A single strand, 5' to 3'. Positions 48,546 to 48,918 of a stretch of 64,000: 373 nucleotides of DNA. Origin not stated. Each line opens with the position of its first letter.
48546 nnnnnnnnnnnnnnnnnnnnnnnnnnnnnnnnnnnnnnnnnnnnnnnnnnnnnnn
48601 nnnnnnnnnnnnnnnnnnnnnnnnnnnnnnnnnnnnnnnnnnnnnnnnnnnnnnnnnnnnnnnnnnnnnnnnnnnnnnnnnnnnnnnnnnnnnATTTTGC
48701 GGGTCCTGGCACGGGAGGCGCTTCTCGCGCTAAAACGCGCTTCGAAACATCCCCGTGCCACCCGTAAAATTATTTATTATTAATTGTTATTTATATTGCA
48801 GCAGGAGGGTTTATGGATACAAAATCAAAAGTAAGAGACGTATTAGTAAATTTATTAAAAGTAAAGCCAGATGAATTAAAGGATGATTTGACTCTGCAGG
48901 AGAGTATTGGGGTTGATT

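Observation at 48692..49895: Two copies of a GC-rich structured element bracket the ACP-cyclase gene pair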

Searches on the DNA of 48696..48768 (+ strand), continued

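Call 40: search_with_rna_model(model_id=R1, sources=[L083, L084, L085, L086, L087, L088, L089, L090, L091, L092, L093, L094, L095, L096, L097, L098, L099, L100, L101, L102, L103, L104, L105, L106, L107, L108, L109, L110, L111, L112, L113, L114, L115, L116, L117, L118, L119, L120, L121, L122, L123, L124, L125, L126, L127, L128, L129, L130, L131, L132, L133, L134, L135, L136, L137, L138, L139, L140, L141, L142, L143, L144, L145, L146, L147, L148, L149, L150, L151, L152, L153, L154, L155, L156, L157, L158, L159, L160, L161, L162, L163, L164, L165, L166, L167, L168, L169, L170, L171, L172, L173, L174, L175, L176, L177, L178, L179, L180, L181, L182], max_evalue=0.001)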
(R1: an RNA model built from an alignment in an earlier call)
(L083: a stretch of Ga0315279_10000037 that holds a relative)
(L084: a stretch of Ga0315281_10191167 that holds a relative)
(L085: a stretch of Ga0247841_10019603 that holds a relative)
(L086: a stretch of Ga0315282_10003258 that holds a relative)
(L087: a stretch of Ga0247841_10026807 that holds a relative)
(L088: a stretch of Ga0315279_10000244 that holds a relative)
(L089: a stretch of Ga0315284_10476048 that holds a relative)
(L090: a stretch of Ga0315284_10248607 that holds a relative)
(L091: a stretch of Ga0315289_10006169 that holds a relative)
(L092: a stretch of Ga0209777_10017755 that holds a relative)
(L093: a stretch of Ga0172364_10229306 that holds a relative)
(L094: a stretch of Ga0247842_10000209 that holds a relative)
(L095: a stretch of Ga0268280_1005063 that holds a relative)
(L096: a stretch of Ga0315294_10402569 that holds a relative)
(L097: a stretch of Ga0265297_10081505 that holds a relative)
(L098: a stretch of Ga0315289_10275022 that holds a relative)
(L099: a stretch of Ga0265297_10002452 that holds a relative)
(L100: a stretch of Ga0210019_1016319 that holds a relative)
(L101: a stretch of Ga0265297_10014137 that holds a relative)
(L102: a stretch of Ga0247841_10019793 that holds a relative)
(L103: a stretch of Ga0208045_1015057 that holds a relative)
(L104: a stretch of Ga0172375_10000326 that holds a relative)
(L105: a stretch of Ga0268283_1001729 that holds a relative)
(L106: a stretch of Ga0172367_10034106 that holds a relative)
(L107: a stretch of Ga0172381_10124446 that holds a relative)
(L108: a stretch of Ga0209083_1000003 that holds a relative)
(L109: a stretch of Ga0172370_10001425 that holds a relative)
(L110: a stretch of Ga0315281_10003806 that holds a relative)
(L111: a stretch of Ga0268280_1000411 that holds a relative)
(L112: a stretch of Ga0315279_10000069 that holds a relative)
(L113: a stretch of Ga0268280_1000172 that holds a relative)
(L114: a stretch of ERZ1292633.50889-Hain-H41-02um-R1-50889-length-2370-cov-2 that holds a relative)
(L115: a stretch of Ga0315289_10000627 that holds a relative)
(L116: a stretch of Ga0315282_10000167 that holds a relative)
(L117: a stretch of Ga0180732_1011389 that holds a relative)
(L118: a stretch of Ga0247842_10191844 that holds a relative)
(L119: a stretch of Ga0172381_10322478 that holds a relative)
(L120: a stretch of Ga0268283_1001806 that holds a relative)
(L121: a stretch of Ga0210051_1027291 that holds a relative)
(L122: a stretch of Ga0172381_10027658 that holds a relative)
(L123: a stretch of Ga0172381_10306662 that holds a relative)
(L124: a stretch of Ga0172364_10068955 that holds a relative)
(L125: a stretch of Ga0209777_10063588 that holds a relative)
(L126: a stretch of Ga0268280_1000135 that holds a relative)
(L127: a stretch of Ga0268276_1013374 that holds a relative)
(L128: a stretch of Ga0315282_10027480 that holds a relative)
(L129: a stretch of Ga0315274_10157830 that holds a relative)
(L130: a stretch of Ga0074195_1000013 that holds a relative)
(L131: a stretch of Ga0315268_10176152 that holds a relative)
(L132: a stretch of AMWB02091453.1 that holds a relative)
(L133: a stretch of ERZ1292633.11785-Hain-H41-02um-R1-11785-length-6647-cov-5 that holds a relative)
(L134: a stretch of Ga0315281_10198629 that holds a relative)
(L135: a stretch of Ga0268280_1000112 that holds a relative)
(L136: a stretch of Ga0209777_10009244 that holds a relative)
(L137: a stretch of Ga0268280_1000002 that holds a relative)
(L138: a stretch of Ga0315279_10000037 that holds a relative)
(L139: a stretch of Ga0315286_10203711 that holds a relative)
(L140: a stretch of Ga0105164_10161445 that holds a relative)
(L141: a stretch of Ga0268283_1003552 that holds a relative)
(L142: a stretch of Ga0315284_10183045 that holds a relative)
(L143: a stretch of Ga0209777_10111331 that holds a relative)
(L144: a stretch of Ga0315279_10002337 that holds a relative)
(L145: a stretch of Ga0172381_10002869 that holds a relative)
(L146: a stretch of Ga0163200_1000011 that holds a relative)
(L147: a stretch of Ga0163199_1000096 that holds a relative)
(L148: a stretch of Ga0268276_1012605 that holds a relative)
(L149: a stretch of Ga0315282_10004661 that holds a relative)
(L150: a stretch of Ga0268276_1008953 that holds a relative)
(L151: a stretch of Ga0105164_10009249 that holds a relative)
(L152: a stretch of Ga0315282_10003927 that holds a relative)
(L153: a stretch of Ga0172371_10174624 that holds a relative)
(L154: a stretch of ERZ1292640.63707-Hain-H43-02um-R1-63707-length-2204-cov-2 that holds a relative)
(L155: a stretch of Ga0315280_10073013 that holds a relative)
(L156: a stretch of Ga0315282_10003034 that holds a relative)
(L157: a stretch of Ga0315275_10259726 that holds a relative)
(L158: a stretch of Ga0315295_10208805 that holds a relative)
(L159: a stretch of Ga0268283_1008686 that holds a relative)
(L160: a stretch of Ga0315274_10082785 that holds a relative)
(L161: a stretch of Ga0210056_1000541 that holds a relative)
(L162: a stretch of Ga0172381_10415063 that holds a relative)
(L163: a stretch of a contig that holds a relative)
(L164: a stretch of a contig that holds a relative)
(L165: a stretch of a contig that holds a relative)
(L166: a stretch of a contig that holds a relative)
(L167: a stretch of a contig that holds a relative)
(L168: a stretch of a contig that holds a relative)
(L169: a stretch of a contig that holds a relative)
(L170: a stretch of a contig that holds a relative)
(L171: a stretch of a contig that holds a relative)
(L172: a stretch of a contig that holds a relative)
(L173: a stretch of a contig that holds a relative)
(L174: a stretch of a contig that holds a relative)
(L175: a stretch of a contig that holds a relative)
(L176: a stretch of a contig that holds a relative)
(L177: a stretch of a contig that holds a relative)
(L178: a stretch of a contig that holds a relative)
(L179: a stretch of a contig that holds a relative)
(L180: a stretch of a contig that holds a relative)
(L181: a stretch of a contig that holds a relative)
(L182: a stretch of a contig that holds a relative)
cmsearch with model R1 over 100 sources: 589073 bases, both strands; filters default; matches with E-value up to 0.001: 191.
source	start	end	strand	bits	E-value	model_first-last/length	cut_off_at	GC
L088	1517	1586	+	88.9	9.3e-19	1-71/71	no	0.57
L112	6804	6873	-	88.9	9.3e-19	1-71/71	no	0.57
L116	7444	7513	-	88.9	9.3e-19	1-71/71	no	0.57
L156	2805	2874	+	88.9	9.3e-19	1-71/71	no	0.57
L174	1043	1112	+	88.9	9.3e-19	1-71/71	no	0.57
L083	946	1015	-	88.7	1e-18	1-71/71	no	0.57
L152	3503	3572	-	88.7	1e-18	1-71/71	no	0.57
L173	985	1054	+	88.7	1e-18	1-71/71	no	0.57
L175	3039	3108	+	87.3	2.4e-18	1-71/71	no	0.56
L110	12762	12831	-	86.5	3.7e-18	1-71/71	no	0.56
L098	915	984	+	86.2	4.4e-18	1-71/71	no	0.56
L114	1631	1700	+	86.2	4.4e-18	1-71/71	no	0.56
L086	6507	6577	-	86.2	4.5e-18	1-71/71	no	0.56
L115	1916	1986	+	86.2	4.5e-18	1-71/71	no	0.56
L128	6475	6545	-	86.2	4.5e-18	1-71/71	no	0.56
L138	3160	3230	-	86.2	4.5e-18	1-71/71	no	0.56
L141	227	296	+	85.6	6.1e-18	1-71/71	no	0.57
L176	11611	11681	+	85.6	6.4e-18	1-71/71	no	0.54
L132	5553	5623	+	85.3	7.2e-18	1-71/71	no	0.56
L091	13510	13580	+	84.9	9e-18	1-71/71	no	0.58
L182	782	850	-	84.9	9.4e-18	1-71/71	no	0.54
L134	1164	1234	-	84.3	1.3e-17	1-71/71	no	0.54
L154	444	513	+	84.1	1.5e-17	1-71/71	no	0.57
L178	12340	12409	-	83.5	2.1e-17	1-71/71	no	0.56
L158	356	425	+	83.4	2.2e-17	1-71/71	no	0.59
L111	259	326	+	83.3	2.3e-17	1-71/71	no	0.54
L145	4212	4279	-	83.3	2.3e-17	1-71/71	no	0.54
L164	6682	6749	+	83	2.7e-17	1-71/71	no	0.5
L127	730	797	-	82.9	2.9e-17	1-71/71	no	0.53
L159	244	311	+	82.9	2.9e-17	1-71/71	no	0.53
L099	3829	3900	-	82.8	3e-17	1-71/71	no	0.58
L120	4695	4762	-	82.6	3.4e-17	1-71/71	no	0.57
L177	81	150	-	82.3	4e-17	1-71/71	no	0.5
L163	2029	2096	-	82.1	4.5e-17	1-71/71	no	0.53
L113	760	827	+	82.1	4.6e-17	1-71/71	no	0.53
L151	4319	4389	-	82.1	4.6e-17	1-71/71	no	0.56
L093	1005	1073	-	82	4.8e-17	1-71/71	no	0.57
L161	697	764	+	81.7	5.8e-17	1-71/71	no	0.56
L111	6007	6074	-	81.6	5.9e-17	1-71/71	no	0.53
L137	3165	3233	+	81.3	7.4e-17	1-71/71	no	0.52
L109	2775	2843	-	81.2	7.4e-17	1-71/71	no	0.54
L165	4477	4544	-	81.2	7.5e-17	1-71/71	no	0.51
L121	253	322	-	80.9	9.2e-17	1-71/71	no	0.57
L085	1314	1382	-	80.8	9.3e-17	1-71/71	no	0.51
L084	1228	1297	-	80.6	1.1e-16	1-71/71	no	0.57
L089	738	809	+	80.2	1.3e-16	1-71/71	no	0.56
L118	416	483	-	80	1.5e-16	1-71/71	no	0.56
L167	1635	1707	-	80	1.5e-16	1-71/71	no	0.53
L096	877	944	-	79.4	2.1e-16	1-71/71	no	0.53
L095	3115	3182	-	79.3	2.3e-16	1-71/71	no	0.53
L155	588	656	+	79.2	2.3e-16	1-71/71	no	0.59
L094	4330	4397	+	79.2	2.4e-16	1-71/71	no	0.51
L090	335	406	+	78.9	2.8e-16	1-71/71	no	0.53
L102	582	652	+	78.8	3e-16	1-71/71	no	0.55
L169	2306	2374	-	78.8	3e-16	1-71/71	no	0.54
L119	825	892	+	78.7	3.1e-16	1-71/71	no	0.53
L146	6187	6258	+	78.7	3.2e-16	1-71/71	no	0.49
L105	253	320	+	78.4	3.7e-16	1-71/71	no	0.56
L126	2041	2108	-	78.1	4.4e-16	1-71/71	no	0.59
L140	116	186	+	78.1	4.4e-16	1-71/71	no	0.51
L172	1960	2031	-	78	4.7e-16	1-71/71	no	0.54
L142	2535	2607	+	78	4.8e-16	1-71/71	no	0.53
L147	11700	11771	-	77.7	5.4e-16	1-71/71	no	0.46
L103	60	130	+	77.5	6.3e-16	1-71/71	no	0.52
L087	2869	2939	+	77.3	6.9e-16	1-71/71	no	0.56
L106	3370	3440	+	77.2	7.4e-16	1-71/71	no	0.61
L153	642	712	+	77.2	7.4e-16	1-71/71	no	0.61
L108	1367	1434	-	77.2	7.5e-16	1-71/71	no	0.57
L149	3772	3841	-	76.6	1e-15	1-71/71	no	0.59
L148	3255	3323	-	76.3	1.2e-15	1-71/71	no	0.57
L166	1328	1400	-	76.2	1.3e-15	1-71/71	no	0.56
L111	4808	4876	-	76.2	1.3e-15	1-71/71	no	0.52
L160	2735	2805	+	76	1.4e-15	1-71/71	no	0.61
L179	6264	6332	+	76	1.5e-15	1-71/71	no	0.54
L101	5365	5435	-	76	1.5e-15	1-71/71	no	0.55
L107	986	1054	+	75.4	2e-15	1-71/71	no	0.57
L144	7160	7231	+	75.1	2.4e-15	1-71/71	no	0.53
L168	4087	4154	+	75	2.5e-15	1-71/71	no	0.56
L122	290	361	-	74.7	3e-15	1-71/71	no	0.54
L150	2326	2394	+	74.6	3.3e-15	1-71/71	no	0.57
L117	288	357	+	73.2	7.4e-15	1-71/71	no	0.57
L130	11756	11826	+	72.8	8.9e-15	1-71/71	no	0.63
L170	2588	2657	+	72.4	1.2e-14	1-71/71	no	0.59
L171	1225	1292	+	72.2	1.3e-14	1-71/71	no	0.53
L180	1851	1918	-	72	1.5e-14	1-71/71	no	0.54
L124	2409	2481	-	71.8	1.6e-14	1-71/71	no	0.56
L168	4865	4932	-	71.7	1.7e-14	1-71/71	no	0.59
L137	4409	4478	+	71.6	1.8e-14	1-71/71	no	0.54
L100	3649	3720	-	70.8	2.9e-14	1-71/71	no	0.51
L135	5025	5112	+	68.2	1.3e-13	1-71/71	no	0.58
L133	6476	6546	-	68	1.4e-13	1-71/71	no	0.59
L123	1096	1183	+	67.1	2.4e-13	1-71/71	no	0.59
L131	1724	1796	-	66.7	2.8e-13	1-71/71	no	0.56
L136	6337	6411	-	66.1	4.1e-13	1-71/71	no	0.57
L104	9643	9714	-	65.8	4.9e-13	1-71/71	no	0.49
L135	1508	1581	-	63.7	1.6e-12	1-71/71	no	0.53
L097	410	482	-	61.2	6.8e-12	1-71/71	no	0.63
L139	987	1060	-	61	7.3e-12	1-71/71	no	0.61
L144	8199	8267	-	60.5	9.8e-12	1-71/71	no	0.52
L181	5283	5354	+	59.9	1.4e-11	1-71/71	no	0.56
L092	2213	2289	+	59.3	2e-11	1-71/71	no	0.62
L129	2218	2291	+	58.8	2.6e-11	1-71/71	no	0.61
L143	1706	1782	-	58.5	3.1e-11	1-71/71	no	0.62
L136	6149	6225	+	58.4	3.4e-11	1-71/71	no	0.64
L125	2407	2483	-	58.3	3.5e-11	1-71/71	no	0.66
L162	393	480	-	57.2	6.5e-11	1-71/71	no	0.56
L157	54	130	-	49.4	5.4e-09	1-71/71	no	0.64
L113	3527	3596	+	49.2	6.3e-09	1-71/71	no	0.63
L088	1517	1586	-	47.8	1.4e-08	1-71/71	no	0.57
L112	6804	6873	+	47.8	1.4e-08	1-71/71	no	0.57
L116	7444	7513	+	47.8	1.4e-08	1-71/71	no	0.57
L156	2805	2874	-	47.8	1.4e-08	1-71/71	no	0.57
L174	1043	1112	-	47.8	1.4e-08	1-71/71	no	0.57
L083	946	1015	+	47.6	1.5e-08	1-71/71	no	0.57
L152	3503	3572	+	47.6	1.5e-08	1-71/71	no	0.57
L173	985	1054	-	47.6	1.5e-08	1-71/71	no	0.57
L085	169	238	-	46.8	2.4e-08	1-71/71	no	0.64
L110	12762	12831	+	46.4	3.1e-08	1-71/71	no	0.56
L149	2841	2909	+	45.8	4.3e-08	1-71/71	no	0.57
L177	81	150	+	45.8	4.3e-08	1-71/71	no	0.5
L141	227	296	-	45.6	4.8e-08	1-71/71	no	0.57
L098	915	984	-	45.4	5.5e-08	1-71/71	no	0.56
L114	1631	1700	-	45.4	5.5e-08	1-71/71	no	0.56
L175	3039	3108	-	44.7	7.8e-08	1-71/71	no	0.56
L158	356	425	-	44.5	8.9e-08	1-71/71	no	0.59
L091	13510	13580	-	44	1.2e-07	1-71/71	no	0.58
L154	444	513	-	43.8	1.4e-07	1-71/71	no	0.57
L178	12340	12409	+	43.1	2e-07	1-71/71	no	0.56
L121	253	322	+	42.8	2.4e-07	1-71/71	no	0.57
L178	10218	10290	+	42.4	2.9e-07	1-71/71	no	0.64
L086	6507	6577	+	42.3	3.1e-07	1-71/71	no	0.56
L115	1916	1986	-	42.3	3.1e-07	1-71/71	no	0.56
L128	6475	6545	+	42.3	3.1e-07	1-71/71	no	0.56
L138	3160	3230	+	42.3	3.1e-07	1-71/71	no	0.56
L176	11611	11681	-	41.7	4.3e-07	1-71/71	no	0.54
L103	60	130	-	39.8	1.3e-06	1-71/71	no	0.52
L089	738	809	-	39.7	1.3e-06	1-71/71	no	0.56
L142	2535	2607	-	38.8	2.3e-06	1-71/71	no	0.53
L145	2596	2662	-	38.6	2.6e-06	1-71/71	no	0.49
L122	406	480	-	38.3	3e-06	1-71/71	no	0.64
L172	1960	2031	+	38.3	3.1e-06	1-71/71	no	0.54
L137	3165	3233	-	37.9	3.9e-06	1-71/71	no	0.52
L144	7160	7231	-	37.2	5.7e-06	1-71/71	no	0.53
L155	588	656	-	37.1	5.9e-06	1-71/71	no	0.59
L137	4409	4478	-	37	6.3e-06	1-71/71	no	0.54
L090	335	406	-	36.7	7.7e-06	1-71/71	no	0.53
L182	782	850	+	36.6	7.8e-06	1-71/71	no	0.54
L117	288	357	-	36.5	8.4e-06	1-71/71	no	0.57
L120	4695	4762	+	36.5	8.6e-06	1-71/71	no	0.57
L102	582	652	-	35.9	1.2e-05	1-71/71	no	0.55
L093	1005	1073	+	35.7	1.4e-05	1-71/71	no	0.57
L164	6682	6749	-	35.4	1.6e-05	1-71/71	no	0.5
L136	6337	6411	+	35.3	1.7e-05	1-71/71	no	0.57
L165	4477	4544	+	35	2e-05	1-71/71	no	0.51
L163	2029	2096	+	34.7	2.3e-05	1-71/71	no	0.53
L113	760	827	-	34.7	2.3e-05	1-71/71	no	0.53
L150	2326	2394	-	34.6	2.5e-05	1-71/71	no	0.57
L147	11700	11771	+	34.4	2.8e-05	1-71/71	no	0.46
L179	6264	6332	-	34.2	3.1e-05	1-71/71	no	0.54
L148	3255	3323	+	34.2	3.2e-05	1-71/71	no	0.57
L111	6007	6074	+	34.1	3.3e-05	1-71/71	no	0.53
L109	2775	2843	+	34.1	3.4e-05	1-71/71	no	0.54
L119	825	892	-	33.8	3.9e-05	1-71/71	no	0.53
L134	1164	1234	+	33.8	4e-05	1-71/71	no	0.54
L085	1314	1382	+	33.6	4.3e-05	1-71/71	no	0.51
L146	6187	6258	-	33.6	4.4e-05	1-71/71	no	0.49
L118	416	483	+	33.6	4.5e-05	1-71/71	no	0.56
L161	697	764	-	33.4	4.9e-05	1-71/71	no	0.56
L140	116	186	-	33.4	5e-05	1-71/71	no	0.51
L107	986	1054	-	33.3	5.3e-05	1-71/71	no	0.57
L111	259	326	-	33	6.2e-05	1-71/71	no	0.54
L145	4212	4279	+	33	6.2e-05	1-71/71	no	0.54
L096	877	944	+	32.9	6.5e-05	1-71/71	no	0.53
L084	1228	1297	+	32.9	6.8e-05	1-71/71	no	0.57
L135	5025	5112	-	32.8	7.1e-05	1-71/71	no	0.58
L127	730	797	+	32.6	8e-05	1-71/71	no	0.53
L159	244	311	-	32.6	8e-05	1-71/71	no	0.53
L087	2869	2939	-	32.1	0.00011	1-71/71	no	0.56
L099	3829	3900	+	32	0.00011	1-71/71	no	0.58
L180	2272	2337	-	31.9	0.00012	1-71/71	no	0.55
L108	1367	1434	+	30.9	0.00021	1-71/71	no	0.57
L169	2306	2374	+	30.7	0.00023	1-71/71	no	0.54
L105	253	320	-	30.2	0.00031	1-71/71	no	0.56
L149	3772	3841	+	30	0.00034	1-71/71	no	0.59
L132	5553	5623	-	30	0.00035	1-71/71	no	0.56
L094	4330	4397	-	29.7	0.0004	1-71/71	no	0.51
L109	1383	1466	+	29.4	0.00048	1-71/71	no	0.69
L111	4808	4876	+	29.2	0.00054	1-71/71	no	0.52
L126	2041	2108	+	29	0.0006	1-71/71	no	0.59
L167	1635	1707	+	28.6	0.00077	1-71/71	no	0.53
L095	3115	3182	+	28.2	0.00094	1-71/71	no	0.53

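Call 45: search_with_rna_model(model_id=R1, source=window, filters=off, max_evalue=10, show_alignments=6)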
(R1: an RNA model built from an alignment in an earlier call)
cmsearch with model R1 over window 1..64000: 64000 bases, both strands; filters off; matches with E-value up to 10: 7.
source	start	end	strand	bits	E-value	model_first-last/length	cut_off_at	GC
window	48696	48768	+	67.6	1.9e-14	1-71/71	no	0.62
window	54054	54103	-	35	2.2e-06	1-71/71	no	0.56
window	48696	48768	-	23.2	0.0018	1-71/71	no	0.62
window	49848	49892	+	11.1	1.7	1-71/71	no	0.64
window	54054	54103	+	11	1.9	1-71/71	no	0.56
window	15105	15151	+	8.3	8.6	1-71/71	no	0.32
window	49848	49892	-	8.3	8.7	1-71/71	no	0.64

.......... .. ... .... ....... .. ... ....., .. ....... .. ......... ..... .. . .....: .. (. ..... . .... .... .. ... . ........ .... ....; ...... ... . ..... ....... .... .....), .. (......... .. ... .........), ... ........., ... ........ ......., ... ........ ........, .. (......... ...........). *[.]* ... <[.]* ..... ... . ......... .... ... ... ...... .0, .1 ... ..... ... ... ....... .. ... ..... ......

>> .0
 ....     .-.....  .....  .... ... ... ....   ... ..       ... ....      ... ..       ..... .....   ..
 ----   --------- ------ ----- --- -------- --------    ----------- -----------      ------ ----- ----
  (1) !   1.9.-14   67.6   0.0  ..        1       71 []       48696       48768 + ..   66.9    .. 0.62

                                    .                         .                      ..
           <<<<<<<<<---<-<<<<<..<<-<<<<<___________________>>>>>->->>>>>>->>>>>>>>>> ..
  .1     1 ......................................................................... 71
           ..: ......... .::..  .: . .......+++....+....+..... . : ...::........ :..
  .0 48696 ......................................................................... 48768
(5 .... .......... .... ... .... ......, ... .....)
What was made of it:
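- Checked: It scores only 11 bits (E 1.7) against the family model (call 45). A third family member was missed at 54054-54103 on the minus strand (35 bits, E 2e-6, call 45).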
